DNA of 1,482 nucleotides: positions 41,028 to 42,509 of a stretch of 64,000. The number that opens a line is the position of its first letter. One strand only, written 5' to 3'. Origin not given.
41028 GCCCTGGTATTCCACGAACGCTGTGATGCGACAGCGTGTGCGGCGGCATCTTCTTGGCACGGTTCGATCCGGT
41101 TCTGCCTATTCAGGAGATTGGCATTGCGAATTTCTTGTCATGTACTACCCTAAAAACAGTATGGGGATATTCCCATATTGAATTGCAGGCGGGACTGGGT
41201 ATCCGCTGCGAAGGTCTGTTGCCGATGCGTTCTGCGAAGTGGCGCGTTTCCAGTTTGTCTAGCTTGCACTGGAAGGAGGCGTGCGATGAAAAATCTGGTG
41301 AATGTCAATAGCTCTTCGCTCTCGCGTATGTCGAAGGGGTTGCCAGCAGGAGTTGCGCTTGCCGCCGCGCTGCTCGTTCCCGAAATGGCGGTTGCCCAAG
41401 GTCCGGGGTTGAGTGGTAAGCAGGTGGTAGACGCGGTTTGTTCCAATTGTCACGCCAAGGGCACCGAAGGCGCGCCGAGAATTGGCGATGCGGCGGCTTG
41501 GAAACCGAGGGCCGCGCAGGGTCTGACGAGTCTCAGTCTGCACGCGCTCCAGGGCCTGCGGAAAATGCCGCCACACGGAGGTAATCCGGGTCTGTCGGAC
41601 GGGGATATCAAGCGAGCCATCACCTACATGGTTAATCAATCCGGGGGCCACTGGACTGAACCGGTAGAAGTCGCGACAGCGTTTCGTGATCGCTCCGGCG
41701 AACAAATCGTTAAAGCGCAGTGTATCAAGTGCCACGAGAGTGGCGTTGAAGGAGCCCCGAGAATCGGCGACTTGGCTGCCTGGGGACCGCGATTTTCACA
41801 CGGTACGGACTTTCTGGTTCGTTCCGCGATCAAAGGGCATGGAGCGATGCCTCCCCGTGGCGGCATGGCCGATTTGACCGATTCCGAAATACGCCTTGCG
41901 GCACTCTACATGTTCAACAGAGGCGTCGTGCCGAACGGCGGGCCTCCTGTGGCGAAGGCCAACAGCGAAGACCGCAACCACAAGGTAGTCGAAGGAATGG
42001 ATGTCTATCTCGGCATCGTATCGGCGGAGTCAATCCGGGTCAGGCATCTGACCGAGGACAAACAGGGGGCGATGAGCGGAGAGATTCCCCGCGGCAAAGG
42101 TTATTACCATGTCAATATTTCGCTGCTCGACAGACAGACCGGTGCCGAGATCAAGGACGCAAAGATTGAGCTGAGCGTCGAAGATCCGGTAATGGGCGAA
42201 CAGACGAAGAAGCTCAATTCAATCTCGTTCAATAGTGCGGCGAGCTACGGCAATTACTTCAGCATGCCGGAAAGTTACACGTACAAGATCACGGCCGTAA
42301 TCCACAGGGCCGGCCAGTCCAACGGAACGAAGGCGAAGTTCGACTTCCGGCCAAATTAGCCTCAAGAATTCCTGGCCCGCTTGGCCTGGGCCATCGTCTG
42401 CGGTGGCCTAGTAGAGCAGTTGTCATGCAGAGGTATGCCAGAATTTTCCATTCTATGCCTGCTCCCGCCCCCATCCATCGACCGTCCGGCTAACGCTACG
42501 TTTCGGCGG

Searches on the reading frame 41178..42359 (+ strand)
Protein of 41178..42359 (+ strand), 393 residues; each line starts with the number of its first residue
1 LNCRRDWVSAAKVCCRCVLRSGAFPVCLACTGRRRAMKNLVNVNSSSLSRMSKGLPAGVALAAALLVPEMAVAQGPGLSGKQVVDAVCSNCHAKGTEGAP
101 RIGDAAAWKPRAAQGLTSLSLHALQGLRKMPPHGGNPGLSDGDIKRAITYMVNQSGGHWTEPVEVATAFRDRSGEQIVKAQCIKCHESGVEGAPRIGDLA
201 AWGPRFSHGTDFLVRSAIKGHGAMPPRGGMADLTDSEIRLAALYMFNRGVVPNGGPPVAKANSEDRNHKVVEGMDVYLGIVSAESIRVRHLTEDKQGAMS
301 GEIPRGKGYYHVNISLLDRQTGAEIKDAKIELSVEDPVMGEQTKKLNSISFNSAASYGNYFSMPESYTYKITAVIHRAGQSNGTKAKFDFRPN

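Call 39: search_protein_families(library=pfam, proteins=[window:41178-42359:+], max_evalue=0.00001)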
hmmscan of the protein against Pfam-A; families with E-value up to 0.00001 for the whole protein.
window:41178-42359:+ (393 aa): 2 families
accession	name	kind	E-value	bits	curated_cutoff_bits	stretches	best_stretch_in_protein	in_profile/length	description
PF13442.11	Cytochrome_CBB3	-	2.8e-24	85.7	27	2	172-245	4-68/68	Cytochrome C oxidase, cbb3-type, subunit III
PF00034.26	Cytochrom_C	-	2.4e-15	58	21.3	1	80-153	4-88/90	Cytochrome c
